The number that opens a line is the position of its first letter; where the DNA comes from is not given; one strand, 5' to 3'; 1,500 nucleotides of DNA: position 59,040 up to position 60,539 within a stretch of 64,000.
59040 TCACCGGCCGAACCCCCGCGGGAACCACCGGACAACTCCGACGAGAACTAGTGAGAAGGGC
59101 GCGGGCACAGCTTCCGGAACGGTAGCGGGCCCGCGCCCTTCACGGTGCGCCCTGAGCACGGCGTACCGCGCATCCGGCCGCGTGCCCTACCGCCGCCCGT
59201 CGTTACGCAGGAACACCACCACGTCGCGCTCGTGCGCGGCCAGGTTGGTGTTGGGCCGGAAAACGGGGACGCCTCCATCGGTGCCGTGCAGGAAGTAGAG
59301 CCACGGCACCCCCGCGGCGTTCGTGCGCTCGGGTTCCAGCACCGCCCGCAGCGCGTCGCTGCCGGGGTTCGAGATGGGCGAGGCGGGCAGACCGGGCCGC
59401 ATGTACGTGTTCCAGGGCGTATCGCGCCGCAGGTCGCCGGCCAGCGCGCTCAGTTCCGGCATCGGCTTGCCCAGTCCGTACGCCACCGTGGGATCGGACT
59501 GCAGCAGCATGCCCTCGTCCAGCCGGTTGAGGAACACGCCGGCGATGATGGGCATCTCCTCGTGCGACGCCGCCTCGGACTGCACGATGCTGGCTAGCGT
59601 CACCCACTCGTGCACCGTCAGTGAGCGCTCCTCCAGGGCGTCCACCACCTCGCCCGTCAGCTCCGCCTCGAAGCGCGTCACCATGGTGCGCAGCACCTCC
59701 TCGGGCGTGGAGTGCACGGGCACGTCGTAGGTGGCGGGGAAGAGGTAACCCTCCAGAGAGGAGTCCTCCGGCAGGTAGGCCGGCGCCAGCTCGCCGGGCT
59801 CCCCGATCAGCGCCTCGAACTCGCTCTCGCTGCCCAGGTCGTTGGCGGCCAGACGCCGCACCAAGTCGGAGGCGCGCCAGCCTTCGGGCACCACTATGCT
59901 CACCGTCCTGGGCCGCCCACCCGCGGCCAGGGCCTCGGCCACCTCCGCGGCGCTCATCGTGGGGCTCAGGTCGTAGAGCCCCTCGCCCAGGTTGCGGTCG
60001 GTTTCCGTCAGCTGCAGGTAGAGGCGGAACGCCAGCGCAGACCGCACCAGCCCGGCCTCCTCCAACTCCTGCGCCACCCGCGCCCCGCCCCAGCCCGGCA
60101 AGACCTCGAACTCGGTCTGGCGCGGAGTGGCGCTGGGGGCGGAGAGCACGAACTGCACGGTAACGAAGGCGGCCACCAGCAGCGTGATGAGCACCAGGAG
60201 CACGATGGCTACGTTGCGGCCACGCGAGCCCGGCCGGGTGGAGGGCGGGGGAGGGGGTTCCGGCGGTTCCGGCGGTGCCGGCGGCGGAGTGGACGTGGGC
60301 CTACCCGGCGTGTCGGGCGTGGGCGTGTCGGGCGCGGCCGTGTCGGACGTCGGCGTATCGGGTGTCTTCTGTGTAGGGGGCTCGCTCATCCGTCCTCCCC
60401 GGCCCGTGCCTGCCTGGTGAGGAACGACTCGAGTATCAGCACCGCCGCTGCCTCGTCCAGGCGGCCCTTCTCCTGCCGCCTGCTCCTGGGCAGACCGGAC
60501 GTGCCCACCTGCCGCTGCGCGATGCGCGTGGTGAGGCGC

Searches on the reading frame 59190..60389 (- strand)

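Call 52: search_protein_families(library=pfam, proteins=[window:59190-60389:-], max_evalue=0.00001)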
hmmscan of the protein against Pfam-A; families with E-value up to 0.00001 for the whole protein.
window:59190-60389:- (400 aa): 1 family
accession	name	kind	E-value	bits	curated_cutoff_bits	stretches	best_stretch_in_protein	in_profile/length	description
PF02618.21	YceG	-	1.4e-76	258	32.4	1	94-390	1-273/275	YceG-like family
